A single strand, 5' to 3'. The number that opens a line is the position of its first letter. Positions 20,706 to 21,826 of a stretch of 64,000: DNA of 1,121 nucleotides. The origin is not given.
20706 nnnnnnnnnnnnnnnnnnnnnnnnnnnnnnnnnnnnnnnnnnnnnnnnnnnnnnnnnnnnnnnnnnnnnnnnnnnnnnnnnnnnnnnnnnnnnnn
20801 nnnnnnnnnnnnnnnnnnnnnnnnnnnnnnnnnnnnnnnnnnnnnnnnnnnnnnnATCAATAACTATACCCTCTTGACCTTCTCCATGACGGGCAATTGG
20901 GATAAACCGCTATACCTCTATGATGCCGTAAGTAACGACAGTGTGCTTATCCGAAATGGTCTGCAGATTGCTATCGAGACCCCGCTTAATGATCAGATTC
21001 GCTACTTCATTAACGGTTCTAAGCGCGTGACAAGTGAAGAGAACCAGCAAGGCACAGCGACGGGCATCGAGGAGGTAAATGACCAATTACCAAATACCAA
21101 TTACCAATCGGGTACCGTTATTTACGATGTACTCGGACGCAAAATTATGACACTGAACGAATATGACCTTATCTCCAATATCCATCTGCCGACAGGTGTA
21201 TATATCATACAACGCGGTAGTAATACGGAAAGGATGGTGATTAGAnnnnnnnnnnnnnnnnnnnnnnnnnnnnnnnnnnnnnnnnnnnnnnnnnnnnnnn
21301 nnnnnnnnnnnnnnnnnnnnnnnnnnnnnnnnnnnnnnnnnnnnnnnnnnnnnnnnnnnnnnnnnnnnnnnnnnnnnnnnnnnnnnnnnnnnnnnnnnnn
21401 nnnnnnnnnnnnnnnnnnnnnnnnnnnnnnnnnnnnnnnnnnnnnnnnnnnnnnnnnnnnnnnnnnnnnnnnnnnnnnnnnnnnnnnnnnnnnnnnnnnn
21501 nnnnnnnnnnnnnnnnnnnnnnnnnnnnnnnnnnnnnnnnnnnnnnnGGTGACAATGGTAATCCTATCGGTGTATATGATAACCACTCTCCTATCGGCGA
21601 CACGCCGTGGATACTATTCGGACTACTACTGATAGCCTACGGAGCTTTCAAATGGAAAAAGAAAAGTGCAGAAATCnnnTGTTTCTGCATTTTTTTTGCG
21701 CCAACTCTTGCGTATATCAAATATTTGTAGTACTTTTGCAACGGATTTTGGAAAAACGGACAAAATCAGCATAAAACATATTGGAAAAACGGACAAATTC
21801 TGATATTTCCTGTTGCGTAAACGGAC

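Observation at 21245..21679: S1/S2 share a C-terminal tripartite signal (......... motif, hydrophobic helix, Lys cluster) resembling a sorting signal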

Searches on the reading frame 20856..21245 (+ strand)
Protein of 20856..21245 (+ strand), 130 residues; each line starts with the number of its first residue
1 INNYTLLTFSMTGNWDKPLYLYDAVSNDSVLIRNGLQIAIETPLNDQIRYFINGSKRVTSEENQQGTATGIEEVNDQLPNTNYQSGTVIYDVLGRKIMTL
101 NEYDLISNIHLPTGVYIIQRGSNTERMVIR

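Call 62: search_protein_families(library=ncbifam, proteins=[window:20856-21245:+], max_evalue=1)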
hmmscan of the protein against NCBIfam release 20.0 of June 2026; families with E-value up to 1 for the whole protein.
window:20856-21245:+ (130 aa): 3 families
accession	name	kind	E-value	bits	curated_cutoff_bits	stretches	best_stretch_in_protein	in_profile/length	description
TIGR04183.1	Por_Secre_tail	domain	0.00017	21.5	23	1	82-129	22-71/72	T9SS type A sorting domain-containing protein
NF033708.1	T9SS_Cterm_ChiA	domain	0.0013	18.6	40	1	89-119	6-40/55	T9SS sorting signal type C domain-containing protein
NF011833.0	PRK15305.1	equivalog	0.05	12.5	329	1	9-68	260-317/353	fimbrial protein StkG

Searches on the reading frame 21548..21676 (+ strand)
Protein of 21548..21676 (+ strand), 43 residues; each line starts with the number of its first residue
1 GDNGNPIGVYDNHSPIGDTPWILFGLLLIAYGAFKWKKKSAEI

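Call 42: find_homologous_proteins(query=A5, max_evalue=10)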
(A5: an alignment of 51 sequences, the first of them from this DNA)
Query A5 (51 sequences) (43 aa, profile of the alignment): 3 proteins with E <= 10 among 172 candidates.
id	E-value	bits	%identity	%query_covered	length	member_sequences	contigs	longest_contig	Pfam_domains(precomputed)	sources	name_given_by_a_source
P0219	4.0e-6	44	31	91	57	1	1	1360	-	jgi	jgi:hypothetical protein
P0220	8.4e-6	43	36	93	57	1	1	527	-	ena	-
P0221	2.0e-5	42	-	-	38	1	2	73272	-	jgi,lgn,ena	-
